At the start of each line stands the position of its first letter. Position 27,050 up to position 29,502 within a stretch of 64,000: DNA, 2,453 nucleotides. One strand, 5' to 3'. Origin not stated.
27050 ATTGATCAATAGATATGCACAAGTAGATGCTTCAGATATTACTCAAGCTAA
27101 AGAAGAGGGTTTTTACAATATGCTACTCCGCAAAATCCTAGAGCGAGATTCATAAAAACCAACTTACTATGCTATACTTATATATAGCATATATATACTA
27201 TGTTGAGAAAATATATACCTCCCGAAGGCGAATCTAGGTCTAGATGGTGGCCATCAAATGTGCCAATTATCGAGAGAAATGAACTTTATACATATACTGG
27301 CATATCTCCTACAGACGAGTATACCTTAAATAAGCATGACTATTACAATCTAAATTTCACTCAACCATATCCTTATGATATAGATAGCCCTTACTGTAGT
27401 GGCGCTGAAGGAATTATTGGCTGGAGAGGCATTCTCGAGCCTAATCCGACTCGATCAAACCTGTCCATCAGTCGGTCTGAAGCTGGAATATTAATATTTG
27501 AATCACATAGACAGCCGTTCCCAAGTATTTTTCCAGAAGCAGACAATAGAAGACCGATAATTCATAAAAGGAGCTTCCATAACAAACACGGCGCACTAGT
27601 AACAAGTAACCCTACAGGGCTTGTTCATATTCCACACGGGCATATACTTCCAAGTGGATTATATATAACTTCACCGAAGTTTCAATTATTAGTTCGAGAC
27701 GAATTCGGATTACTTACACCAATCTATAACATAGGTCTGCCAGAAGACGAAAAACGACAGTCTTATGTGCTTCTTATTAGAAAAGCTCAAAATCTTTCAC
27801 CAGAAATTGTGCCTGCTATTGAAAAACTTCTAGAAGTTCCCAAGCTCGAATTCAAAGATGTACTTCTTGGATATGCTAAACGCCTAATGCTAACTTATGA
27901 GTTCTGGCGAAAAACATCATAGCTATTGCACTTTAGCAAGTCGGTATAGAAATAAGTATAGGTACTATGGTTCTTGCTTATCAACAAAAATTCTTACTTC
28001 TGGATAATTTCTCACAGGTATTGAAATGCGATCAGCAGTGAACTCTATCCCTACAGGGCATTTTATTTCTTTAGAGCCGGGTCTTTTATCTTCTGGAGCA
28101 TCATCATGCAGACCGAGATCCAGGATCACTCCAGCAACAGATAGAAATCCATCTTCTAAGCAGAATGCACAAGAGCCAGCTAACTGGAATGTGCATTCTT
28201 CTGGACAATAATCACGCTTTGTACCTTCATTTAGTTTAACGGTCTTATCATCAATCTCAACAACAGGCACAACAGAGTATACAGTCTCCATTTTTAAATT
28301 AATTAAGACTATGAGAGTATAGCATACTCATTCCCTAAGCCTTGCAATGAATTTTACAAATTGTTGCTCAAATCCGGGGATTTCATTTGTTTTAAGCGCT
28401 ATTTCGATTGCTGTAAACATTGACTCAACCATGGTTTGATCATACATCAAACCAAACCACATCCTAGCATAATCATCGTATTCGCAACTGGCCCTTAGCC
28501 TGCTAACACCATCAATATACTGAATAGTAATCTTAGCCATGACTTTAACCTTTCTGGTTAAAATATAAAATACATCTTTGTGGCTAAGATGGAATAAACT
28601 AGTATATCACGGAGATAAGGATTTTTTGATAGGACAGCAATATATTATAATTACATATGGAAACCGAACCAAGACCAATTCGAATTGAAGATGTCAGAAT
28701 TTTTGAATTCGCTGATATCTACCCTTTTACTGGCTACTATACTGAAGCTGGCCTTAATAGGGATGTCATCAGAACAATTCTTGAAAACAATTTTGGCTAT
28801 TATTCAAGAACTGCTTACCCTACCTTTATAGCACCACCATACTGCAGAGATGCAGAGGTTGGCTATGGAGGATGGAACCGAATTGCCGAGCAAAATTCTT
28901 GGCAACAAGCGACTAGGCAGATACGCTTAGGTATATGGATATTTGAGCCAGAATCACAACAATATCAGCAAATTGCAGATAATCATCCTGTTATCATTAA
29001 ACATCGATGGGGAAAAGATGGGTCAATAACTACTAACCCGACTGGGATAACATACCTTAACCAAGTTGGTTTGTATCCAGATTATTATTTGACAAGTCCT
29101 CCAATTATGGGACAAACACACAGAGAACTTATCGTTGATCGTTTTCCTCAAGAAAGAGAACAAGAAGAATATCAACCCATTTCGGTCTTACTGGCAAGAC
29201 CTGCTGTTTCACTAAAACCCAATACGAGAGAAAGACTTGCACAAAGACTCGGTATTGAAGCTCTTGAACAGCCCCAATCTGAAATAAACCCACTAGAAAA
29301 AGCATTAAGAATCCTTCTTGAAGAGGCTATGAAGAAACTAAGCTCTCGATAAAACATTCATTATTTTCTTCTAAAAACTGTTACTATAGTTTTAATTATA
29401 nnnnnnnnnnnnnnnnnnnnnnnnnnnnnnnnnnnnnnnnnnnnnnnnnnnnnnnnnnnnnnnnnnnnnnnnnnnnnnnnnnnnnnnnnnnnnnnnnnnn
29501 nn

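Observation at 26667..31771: tRNA-Val-flanked island of uncharacterised genes with two divergent paralogs of an undescribed family, small Cys-cluster proteins and a NERD-like protein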

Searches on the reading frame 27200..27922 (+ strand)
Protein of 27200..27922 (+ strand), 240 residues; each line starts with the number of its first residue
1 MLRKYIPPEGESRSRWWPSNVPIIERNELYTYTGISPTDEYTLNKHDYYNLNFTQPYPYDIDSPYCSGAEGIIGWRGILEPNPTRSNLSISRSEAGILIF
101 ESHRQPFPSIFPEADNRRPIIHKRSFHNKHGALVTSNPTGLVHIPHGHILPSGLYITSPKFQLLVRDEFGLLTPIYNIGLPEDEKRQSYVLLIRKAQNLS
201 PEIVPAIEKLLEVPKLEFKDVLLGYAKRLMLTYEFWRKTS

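Call 4: search_protein_families(library=pfam, proteins=[window:27200-27922:+], max_evalue=1)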
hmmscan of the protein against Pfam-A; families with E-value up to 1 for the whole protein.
window:27200-27922:+ (240 aa): 0 families

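Call 5: search_protein_families(library=ncbifam, proteins=[window:27200-27922:+], max_evalue=1)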
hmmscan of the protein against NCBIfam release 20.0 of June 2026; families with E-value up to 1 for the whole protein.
window:27200-27922:+ (240 aa): 0 families

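Call 7: search_protein_families(library=padloc, proteins=[window:27200-27922:+], max_evalue=1)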
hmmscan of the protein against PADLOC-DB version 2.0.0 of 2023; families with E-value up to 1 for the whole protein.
window:27200-27922:+ (240 aa): 0 families

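Call 8: search_protein_families(library=phrogs, proteins=[window:27200-27922:+], max_evalue=1)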
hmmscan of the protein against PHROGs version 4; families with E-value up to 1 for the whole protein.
window:27200-27922:+ (240 aa): 1 family
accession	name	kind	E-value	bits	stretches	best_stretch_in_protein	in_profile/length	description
phrog_36413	-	unknown function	0.32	12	0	127-154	7-33/34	-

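Call 11: find_homologous_proteins(query=A1, max_evalue=0.001)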
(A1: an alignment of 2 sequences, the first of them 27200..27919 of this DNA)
Query A1 (2 sequences) (240 aa, profile of the alignment): 3 proteins with E <= 0.001 among 2872 candidates.
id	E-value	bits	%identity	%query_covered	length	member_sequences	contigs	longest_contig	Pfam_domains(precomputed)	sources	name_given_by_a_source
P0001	1.2e-124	433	95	100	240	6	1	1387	-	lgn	-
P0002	1.8e-120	419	30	83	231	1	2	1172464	-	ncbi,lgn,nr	ncbi:MAG: hypothetical protein QY330_00915 [Candidatus Dojkabacteria bacterium]|nr:MAG: hypothetical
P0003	9.3e-42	161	90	45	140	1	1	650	-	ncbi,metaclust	ncbi:MAG: hypothetical protein UZ20_WS6002000001, partial [candidate division WS6 bacterium OLB21]|m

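Call 15: find_encoding_contigs(protein=P0001, flank=10000)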
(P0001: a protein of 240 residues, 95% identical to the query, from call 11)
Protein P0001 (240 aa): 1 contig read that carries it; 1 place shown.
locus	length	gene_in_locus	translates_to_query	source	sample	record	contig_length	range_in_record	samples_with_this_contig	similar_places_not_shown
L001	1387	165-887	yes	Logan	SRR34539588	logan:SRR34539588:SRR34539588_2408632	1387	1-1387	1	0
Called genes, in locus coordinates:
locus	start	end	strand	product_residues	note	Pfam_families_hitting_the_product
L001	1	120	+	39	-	?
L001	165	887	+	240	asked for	-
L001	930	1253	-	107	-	-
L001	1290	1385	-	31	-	?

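Call 16: find_encoding_contigs(protein=P0003, flank=10000)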
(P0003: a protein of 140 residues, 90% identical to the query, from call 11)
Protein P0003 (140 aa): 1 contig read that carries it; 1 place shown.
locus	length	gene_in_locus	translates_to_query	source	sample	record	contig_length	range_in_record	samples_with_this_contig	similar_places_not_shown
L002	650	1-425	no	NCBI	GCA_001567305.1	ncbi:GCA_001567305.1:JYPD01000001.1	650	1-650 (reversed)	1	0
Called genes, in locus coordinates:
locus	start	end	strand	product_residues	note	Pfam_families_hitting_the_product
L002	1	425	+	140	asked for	?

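Call 17: find_related_loci(query=A1, collection=genome_contigs, flank=10000)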
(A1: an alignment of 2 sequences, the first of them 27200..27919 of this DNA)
Query A1 (240 aa) in genome_contigs; peptide patterns used: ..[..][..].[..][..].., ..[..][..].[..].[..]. (x = any residue, [..] = any of these).
18 stretches matched a pattern, but none encodes a relative of the query by tblastn (E <= 1e-3).

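Call 24: predict_structure(alignment_id=A1)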
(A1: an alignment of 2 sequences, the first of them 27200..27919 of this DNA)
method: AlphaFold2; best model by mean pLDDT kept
length: 240 residues; sequences in the alignment: 2
mean_pLDDT: 28.5   pTM: 0.19
mean pLDDT of the five models: 28.5, 27.2, 27.0, 26.9, 26.3
residues with pLDDT >= 90: 0; 70-90: 0; 50-70: 0; < 50: 240
segments of 3 or more residues with pLDDT < 50: 1-240
pLDDT, mean of each block of 10 residues (from residue 1): 32 32 27 28 26 24 26 25 26 25 27 27 27 27 29 28 30 30 29 31 40 35 29 25
secondary structure, 60 per line:
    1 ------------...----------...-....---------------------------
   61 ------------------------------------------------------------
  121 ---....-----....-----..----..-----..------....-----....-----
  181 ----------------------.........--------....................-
elements in order: H30-33 E124-127 E133-136 E163-166 E172-175 H203-211 H220-239

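Call 25: search_protein_representatives(alignment_id=A1)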
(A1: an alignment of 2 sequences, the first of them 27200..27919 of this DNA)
Query: 2 sequences, 265 profile positions. Proteins with E-value up to 0.001 (for the whole library): 3; up to 1e-10: 3; up to 1e-30: 3. The best 3 are listed.
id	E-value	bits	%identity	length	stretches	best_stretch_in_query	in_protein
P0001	3.7e-125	433.2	-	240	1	1-263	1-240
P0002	5.7e-121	419.4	-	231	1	9-265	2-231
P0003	3.0e-42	161.4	-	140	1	142-262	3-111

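Call 27: search_solved_structures(query=A1, max_evalue=10)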
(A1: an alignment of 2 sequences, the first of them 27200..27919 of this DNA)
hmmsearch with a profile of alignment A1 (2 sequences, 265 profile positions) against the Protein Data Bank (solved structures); distinct sequences matched with E-value up to 10: 1.
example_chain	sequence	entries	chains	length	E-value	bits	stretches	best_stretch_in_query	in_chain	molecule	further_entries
8ako_B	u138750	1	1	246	0.72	12.6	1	140-170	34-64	ESX-1 secretion-associated protein EspK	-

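Call 41: find_related_loci(query=A1, collection=viral_contigs, flank=5000)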
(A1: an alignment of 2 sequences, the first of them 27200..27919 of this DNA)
Query A1 (240 aa) in viral_contigs; peptide patterns used: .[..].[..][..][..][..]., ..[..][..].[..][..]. (x = any residue, [..] = any of these).
80 stretches matched a pattern, but none encodes a relative of the query by tblastn (E <= 1e-3).

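Call 53: find_encoding_contigs(protein=P0002, flank=10000, max_places=10)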
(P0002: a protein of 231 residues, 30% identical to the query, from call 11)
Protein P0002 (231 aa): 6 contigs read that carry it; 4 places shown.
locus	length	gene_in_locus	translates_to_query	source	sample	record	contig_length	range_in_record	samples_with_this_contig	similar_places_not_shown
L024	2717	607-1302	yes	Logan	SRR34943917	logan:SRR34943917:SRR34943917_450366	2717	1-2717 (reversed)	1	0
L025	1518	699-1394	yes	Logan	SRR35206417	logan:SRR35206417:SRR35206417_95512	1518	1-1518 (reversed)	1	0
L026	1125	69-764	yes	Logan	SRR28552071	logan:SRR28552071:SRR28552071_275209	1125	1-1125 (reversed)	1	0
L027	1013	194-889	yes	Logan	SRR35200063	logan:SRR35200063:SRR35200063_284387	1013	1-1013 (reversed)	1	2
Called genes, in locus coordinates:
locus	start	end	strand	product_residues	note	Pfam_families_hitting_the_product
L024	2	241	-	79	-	?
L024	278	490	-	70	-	-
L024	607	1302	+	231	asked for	-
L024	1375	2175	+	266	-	-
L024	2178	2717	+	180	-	?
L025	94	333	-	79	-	-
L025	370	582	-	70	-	-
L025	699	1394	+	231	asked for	-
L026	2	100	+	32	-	?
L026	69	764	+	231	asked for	-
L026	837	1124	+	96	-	?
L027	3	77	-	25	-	?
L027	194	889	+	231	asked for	-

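Call 66: search_dna_similar(query=window:27200-27919:+, collection=phages, mode=protein, max_evalue=0.01, max_rows=5)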
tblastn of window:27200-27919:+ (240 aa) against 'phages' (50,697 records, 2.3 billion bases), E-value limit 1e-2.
No match.

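Call 82: find_related_loci(query=A7, collection=metagenome_contigs, flank=6000)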
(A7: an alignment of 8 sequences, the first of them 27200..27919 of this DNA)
Query A7 (240 aa) in metagenome_contigs; peptide patterns used: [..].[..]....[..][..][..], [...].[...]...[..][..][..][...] (x = any residue, [..] = any of these).
32 stretches matched a pattern, but none encodes a relative of the query by tblastn (E <= 1e-3).

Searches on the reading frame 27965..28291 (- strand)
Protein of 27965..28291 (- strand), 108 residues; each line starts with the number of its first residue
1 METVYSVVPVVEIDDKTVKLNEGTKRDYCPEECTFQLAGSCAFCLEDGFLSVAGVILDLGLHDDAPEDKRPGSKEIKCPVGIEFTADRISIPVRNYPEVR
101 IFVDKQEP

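Call 4: search_protein_families(library=pfam, proteins=[window:27965-28291:-], max_evalue=1)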
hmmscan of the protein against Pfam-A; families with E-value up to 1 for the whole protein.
window:27965-28291:- (108 aa): 0 families

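Call 5: search_protein_families(library=ncbifam, proteins=[window:27965-28291:-], max_evalue=1)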
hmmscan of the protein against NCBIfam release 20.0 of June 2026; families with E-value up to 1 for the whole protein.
window:27965-28291:- (108 aa): 0 families

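Call 7: search_protein_families(library=padloc, proteins=[window:27965-28291:-], max_evalue=1)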
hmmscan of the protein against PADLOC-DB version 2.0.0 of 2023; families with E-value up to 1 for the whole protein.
window:27965-28291:- (108 aa): 0 families

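Call 8: search_protein_families(library=phrogs, proteins=[window:27965-28291:-], max_evalue=1)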
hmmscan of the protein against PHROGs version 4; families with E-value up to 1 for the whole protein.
window:27965-28291:- (108 aa): 1 family
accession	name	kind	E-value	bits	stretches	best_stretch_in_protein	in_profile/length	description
phrog_14797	-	unknown function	0.28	12.1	1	22-84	70-134/195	-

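Call 47: find_encoding_contigs(protein=window:27965-28291:-, flank=10000, max_places=10)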
Protein window:27965-28291:- (108 aa): 23 contigs read that carry it; 10 places shown.
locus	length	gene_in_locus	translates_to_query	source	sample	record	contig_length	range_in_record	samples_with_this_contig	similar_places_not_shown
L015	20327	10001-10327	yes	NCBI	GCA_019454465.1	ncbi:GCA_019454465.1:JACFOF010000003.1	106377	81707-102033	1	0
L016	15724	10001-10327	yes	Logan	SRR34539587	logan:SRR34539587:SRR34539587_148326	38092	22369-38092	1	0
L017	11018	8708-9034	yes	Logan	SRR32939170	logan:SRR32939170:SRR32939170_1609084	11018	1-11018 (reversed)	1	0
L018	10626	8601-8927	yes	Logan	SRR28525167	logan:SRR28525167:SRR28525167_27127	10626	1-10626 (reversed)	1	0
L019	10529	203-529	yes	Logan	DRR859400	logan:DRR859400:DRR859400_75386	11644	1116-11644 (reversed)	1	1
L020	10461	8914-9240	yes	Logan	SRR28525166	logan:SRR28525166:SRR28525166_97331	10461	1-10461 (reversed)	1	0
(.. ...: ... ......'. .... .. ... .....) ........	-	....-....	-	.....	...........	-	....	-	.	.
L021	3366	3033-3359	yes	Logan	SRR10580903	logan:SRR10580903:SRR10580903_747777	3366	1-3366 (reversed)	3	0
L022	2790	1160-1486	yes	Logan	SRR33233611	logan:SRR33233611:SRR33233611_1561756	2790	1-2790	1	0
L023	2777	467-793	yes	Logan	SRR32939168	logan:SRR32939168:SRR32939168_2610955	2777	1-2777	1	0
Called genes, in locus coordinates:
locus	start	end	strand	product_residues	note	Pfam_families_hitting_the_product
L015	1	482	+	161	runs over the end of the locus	-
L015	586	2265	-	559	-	PF00999:Na_H_Exchanger, PF02254:TrkA_N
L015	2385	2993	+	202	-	-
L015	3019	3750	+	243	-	PF05257:CHAP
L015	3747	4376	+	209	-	-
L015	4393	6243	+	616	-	PF00122:E1-E2_ATPase, PF00702:Hydrolase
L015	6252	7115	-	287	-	PF00892:EamA, PF03151:TPT (weak)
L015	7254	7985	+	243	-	PF08378:NERD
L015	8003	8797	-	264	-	-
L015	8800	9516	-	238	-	-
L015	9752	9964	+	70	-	-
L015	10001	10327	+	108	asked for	-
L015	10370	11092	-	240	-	-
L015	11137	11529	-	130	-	-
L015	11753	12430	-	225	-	-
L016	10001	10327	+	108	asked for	-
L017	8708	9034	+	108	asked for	-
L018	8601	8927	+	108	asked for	-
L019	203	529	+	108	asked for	-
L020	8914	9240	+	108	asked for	-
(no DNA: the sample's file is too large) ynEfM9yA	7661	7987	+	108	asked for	-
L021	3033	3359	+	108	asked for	-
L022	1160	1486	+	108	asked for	-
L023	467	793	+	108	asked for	-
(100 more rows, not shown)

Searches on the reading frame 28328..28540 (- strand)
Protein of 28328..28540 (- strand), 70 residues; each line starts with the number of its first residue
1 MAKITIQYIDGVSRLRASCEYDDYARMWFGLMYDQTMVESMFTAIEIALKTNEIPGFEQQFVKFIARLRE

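Call 4: search_protein_families(library=pfam, proteins=[window:28328-28540:-], max_evalue=1)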
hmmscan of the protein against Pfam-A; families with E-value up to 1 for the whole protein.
window:28328-28540:- (70 aa): 0 families

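Call 5: search_protein_families(library=ncbifam, proteins=[window:28328-28540:-], max_evalue=1)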
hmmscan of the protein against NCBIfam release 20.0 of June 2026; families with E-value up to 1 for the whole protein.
window:28328-28540:- (70 aa): 0 families

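Call 7: search_protein_families(library=padloc, proteins=[window:28328-28540:-], max_evalue=1)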
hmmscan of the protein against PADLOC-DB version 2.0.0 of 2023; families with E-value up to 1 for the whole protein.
window:28328-28540:- (70 aa): 0 families

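Call 8: search_protein_families(library=phrogs, proteins=[window:28328-28540:-], max_evalue=1)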
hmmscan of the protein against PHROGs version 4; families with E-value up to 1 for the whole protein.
window:28328-28540:- (70 aa): 0 families

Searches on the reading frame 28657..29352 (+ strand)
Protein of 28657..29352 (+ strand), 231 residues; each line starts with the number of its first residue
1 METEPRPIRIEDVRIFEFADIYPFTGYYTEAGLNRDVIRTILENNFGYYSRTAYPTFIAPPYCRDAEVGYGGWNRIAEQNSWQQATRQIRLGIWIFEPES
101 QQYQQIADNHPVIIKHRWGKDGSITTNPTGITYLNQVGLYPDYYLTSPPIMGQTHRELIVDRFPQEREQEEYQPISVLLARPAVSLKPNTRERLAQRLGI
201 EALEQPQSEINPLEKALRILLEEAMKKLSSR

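Call 4: search_protein_families(library=pfam, proteins=[window:28657-29352:+], max_evalue=1)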
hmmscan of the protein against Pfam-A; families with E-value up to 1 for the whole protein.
window:28657-29352:+ (231 aa): 1 family
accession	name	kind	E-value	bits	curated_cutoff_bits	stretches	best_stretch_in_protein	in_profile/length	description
PF01321.24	Creatinase_N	-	0.046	14.7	22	1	121-217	15-110/128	Creatinase/Prolidase N-terminal domain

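Call 5: search_protein_families(library=ncbifam, proteins=[window:28657-29352:+], max_evalue=1)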
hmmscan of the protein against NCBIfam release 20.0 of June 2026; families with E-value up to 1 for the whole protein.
window:28657-29352:+ (231 aa): 0 families

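Call 7: search_protein_families(library=padloc, proteins=[window:28657-29352:+], max_evalue=1)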
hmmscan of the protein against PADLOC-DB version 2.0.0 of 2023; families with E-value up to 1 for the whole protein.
window:28657-29352:+ (231 aa): 0 families

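Call 8: search_protein_families(library=phrogs, proteins=[window:28657-29352:+], max_evalue=1)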
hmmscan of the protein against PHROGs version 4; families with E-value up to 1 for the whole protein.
window:28657-29352:+ (231 aa): 0 families

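Call 67: search_dna_similar(query=window:28657-29349:+, collection=plasmids, mode=protein, max_evalue=0.01, max_rows=5)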
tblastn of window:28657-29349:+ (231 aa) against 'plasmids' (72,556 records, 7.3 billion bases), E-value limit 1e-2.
No match.
